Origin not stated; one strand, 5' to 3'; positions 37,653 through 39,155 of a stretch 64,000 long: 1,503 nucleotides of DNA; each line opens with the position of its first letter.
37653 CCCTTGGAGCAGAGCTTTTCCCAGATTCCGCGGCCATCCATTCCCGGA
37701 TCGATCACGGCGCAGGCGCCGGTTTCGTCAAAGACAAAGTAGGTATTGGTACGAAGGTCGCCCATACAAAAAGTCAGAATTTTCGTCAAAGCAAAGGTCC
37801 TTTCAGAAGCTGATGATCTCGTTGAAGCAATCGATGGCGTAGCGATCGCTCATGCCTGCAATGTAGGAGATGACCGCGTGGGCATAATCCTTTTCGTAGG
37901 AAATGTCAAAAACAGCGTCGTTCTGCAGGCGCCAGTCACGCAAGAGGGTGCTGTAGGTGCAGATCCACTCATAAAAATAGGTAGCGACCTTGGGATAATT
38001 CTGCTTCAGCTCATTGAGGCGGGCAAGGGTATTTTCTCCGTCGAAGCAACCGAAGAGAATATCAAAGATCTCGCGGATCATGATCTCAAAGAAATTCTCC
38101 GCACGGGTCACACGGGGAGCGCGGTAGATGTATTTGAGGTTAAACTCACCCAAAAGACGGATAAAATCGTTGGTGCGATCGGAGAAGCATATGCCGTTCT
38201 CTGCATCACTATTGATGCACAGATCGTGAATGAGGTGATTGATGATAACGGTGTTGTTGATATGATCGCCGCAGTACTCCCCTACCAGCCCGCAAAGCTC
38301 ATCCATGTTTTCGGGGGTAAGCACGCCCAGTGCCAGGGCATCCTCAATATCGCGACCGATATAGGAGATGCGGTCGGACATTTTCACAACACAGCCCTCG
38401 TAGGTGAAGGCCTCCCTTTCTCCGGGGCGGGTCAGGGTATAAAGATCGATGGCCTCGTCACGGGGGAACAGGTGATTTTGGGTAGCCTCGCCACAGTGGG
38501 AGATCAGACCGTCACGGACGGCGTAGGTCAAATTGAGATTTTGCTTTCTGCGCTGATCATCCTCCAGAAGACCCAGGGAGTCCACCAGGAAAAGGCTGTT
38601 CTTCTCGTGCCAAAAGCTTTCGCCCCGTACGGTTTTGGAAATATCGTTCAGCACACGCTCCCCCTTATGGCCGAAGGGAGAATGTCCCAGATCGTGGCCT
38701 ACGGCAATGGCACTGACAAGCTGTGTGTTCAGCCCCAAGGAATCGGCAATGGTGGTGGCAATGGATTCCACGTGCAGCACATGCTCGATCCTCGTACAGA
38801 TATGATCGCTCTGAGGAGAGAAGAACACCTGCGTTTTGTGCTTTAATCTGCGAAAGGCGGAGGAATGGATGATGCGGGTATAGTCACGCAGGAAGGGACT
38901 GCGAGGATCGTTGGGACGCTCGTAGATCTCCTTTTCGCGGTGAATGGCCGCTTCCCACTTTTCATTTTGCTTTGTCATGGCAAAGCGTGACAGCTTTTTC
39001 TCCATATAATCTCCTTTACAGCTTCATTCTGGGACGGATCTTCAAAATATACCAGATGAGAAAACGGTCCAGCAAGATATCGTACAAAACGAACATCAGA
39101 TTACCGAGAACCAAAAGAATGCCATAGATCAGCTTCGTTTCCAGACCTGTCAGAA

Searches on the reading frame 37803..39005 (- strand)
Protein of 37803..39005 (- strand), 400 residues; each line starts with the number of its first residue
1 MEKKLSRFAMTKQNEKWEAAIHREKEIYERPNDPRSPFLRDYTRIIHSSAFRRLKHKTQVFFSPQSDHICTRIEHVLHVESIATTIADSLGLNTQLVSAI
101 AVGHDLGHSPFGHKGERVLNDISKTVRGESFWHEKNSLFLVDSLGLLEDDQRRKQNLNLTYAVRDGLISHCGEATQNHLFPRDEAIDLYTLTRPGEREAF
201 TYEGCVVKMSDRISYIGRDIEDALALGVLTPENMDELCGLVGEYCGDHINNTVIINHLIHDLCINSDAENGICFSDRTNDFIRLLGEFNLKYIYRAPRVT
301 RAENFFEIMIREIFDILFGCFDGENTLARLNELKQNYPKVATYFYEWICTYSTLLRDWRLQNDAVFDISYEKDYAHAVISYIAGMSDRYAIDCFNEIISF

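Call 84: search_protein_families(library=pfam, proteins=[window:37803-39005:-], max_evalue=0.0001)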
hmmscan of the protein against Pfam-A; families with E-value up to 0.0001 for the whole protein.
window:37803-39005:- (400 aa): 2 families
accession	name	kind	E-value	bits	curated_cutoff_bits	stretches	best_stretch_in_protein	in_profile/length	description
PF01966.28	HD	-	1.1e-09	39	22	1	72-214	1-114/116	HD domain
PF13286.11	HD_assoc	-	9.8e-09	36.1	22.2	0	370-395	63-90/91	Phosphohydrolase-associated domain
